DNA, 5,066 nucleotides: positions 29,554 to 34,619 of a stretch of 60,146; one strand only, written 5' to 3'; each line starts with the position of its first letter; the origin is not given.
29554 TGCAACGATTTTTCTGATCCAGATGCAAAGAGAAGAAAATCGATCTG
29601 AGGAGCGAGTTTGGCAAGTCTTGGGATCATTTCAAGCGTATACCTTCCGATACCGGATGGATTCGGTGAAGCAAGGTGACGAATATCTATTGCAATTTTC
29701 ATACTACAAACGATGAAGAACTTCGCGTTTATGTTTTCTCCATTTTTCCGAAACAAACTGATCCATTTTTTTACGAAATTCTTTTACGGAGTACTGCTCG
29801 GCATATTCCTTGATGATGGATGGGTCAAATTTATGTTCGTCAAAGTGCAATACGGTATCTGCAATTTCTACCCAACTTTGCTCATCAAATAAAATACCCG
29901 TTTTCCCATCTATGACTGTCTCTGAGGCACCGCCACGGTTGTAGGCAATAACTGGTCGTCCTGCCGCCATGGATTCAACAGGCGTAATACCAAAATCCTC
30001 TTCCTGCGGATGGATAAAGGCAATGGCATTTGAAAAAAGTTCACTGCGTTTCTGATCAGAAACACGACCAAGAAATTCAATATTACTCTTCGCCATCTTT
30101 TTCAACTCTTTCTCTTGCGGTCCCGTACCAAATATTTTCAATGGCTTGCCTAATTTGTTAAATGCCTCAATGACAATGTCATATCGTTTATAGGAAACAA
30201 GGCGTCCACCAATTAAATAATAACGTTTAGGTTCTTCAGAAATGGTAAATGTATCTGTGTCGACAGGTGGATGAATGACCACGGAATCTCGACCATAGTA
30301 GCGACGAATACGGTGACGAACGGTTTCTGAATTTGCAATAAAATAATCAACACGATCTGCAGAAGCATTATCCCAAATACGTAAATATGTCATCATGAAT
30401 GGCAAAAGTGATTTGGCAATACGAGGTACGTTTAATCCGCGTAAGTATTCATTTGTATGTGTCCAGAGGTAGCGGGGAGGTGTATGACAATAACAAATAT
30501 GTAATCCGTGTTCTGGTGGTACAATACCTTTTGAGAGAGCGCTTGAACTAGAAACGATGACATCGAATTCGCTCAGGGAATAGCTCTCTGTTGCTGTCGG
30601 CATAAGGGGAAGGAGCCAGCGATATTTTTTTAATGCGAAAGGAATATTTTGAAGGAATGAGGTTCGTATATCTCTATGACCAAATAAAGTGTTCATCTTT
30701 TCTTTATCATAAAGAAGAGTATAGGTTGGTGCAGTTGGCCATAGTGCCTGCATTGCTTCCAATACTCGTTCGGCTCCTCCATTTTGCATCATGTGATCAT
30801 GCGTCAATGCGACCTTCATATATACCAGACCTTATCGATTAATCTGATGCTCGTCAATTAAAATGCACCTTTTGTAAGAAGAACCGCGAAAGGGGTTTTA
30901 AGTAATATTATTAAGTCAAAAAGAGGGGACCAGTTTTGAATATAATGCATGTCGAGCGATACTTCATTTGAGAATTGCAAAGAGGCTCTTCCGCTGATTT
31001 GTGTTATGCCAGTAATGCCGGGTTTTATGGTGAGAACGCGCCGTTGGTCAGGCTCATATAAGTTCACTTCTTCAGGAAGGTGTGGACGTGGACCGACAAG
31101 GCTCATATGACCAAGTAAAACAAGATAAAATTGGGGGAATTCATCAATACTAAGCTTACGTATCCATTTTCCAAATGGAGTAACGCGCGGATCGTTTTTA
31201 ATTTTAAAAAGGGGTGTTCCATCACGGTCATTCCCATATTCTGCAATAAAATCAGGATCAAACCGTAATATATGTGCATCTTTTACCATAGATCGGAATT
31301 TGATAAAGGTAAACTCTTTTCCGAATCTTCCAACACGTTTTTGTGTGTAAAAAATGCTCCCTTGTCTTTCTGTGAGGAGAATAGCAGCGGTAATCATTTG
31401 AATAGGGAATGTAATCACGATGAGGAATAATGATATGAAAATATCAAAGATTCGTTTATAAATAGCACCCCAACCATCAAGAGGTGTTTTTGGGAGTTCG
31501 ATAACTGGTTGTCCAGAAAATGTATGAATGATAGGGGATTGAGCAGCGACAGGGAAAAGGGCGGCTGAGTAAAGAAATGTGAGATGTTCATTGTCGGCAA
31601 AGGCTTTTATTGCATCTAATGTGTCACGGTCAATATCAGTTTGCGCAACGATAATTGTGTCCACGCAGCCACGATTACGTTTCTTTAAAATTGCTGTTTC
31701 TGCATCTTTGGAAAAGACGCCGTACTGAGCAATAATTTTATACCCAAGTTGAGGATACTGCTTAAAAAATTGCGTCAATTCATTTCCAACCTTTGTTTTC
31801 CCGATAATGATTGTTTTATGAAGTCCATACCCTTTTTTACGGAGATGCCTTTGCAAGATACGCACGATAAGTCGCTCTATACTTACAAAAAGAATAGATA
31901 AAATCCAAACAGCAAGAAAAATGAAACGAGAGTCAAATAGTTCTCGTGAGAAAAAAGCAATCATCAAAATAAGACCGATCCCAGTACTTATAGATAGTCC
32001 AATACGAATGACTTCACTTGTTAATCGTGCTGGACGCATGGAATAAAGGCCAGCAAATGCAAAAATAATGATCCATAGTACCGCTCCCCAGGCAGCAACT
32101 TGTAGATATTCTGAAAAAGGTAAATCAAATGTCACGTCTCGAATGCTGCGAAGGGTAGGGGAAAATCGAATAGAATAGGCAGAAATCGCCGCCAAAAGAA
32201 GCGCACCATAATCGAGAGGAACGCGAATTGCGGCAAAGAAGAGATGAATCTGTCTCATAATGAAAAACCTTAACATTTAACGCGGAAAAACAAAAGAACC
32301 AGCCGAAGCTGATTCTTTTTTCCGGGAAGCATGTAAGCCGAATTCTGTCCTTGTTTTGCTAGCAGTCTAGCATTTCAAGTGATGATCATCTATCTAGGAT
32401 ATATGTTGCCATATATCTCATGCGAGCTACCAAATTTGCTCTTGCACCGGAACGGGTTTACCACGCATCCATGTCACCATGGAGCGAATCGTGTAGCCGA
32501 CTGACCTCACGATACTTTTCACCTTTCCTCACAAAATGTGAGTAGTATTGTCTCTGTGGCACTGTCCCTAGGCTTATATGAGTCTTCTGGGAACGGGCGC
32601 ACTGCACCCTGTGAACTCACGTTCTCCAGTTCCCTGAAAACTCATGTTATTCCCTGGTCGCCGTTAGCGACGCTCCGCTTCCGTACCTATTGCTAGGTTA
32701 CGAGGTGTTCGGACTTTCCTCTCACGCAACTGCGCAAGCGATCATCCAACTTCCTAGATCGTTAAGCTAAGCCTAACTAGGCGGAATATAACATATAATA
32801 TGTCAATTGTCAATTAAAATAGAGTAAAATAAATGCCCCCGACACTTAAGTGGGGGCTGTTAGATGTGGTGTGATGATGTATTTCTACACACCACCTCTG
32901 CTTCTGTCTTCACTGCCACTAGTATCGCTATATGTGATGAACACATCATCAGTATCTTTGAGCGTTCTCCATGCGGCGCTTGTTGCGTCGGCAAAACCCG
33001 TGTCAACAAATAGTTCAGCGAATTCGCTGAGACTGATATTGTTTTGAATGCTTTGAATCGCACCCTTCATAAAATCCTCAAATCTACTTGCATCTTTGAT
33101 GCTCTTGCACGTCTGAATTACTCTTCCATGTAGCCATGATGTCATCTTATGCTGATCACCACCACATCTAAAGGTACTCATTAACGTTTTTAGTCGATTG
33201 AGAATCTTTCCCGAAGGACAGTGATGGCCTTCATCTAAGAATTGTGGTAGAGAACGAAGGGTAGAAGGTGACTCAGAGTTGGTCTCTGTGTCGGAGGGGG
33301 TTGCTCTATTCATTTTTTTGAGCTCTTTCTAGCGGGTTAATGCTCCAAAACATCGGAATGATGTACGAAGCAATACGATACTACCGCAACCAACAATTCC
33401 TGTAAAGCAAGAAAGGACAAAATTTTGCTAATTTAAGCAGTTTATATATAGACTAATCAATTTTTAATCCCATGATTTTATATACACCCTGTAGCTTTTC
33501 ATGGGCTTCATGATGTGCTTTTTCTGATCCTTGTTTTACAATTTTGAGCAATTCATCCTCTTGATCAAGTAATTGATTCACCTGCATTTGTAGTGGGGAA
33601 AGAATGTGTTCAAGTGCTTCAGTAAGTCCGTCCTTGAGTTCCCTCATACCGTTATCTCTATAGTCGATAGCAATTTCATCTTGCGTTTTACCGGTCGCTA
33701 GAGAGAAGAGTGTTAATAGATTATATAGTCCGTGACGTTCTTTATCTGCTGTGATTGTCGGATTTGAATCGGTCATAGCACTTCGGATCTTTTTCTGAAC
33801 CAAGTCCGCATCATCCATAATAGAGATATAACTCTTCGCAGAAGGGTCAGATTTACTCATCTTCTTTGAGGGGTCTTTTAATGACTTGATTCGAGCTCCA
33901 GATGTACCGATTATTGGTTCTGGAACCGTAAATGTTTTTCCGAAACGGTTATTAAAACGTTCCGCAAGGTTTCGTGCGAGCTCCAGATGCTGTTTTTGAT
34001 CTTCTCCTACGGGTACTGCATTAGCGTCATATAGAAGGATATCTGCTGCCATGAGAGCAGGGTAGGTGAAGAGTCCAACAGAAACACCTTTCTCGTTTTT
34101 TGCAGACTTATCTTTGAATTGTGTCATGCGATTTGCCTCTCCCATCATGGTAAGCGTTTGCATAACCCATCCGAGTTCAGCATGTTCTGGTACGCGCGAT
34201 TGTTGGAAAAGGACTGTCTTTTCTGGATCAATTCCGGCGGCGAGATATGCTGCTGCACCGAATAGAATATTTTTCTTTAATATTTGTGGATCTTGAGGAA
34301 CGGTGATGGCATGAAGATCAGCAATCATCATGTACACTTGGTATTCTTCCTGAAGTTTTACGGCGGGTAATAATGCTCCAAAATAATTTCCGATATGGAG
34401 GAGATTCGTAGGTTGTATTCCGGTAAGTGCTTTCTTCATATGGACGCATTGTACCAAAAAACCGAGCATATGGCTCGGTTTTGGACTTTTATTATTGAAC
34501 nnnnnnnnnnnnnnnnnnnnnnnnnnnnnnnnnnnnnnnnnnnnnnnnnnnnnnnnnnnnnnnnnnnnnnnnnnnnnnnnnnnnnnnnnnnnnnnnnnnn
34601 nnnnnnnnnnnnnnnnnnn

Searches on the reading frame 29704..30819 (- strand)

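Call 60: search_protein_families(library=pfam, proteins=[window:29704-30819:-], max_evalue=0.001)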
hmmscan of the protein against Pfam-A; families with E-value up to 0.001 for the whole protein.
window:29704-30819:- (371 aa): 3 families
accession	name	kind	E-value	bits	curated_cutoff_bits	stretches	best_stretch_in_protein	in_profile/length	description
PF00534.26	Glycos_transf_1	-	6.3e-29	101.1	26.4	1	195-340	12-169/172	Glycosyl transferases group 1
PF13692.12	Glyco_trans_1_4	-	1.1e-22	81.3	27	1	202-325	5-138/142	Glycosyl transferases group 1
PF13439.12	Glyco_transf_4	-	1.9e-09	38.2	28.5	1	58-189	46-169/170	Glycosyltransferase Family 4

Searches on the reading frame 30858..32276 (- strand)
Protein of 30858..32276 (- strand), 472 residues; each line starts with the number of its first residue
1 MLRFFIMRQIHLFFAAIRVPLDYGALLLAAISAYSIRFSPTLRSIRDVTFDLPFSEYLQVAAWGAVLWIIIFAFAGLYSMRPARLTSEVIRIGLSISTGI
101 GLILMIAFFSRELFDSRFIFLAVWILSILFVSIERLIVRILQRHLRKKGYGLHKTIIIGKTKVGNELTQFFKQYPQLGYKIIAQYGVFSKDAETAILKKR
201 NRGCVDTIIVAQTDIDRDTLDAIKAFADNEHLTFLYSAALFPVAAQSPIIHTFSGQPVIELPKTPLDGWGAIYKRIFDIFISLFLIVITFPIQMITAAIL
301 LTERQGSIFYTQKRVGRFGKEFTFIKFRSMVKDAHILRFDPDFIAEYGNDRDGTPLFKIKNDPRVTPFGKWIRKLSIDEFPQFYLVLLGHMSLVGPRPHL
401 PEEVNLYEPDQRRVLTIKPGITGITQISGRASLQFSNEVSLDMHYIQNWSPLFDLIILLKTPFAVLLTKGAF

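Call 60: search_protein_families(library=pfam, proteins=[window:30858-32276:-], max_evalue=0.001)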
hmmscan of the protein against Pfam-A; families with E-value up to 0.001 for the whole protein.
window:30858-32276:- (472 aa): 2 families
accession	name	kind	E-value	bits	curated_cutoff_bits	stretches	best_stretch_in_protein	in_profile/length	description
PF02397.22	Bac_transf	-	8e-60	201.9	27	1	274-466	1-178/179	Bacterial sugar transferase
PF13727.12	CoA_binding_3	-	4.4e-11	43.5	25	1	75-192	3-114/175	CoA-binding domain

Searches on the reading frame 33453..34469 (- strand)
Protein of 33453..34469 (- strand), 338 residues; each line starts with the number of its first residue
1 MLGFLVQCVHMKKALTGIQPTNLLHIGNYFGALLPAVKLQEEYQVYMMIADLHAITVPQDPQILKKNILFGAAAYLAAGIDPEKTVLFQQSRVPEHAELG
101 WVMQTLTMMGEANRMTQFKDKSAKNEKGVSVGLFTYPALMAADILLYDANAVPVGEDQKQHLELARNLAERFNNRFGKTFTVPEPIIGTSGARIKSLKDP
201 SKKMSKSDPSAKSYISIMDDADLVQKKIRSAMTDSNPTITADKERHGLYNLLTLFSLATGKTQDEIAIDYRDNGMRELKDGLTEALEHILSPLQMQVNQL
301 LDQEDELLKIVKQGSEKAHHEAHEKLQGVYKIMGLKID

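Call 60: search_protein_families(library=pfam, proteins=[window:33453-34469:-], max_evalue=0.001)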
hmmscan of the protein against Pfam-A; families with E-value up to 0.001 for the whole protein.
window:33453-34469:- (338 aa): 1 family
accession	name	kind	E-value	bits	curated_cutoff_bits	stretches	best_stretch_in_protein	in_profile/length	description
PF00579.31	tRNA-synt_1b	-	1.7e-72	244.7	21.1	1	13-290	7-291/292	tRNA synthetases class I (W and Y)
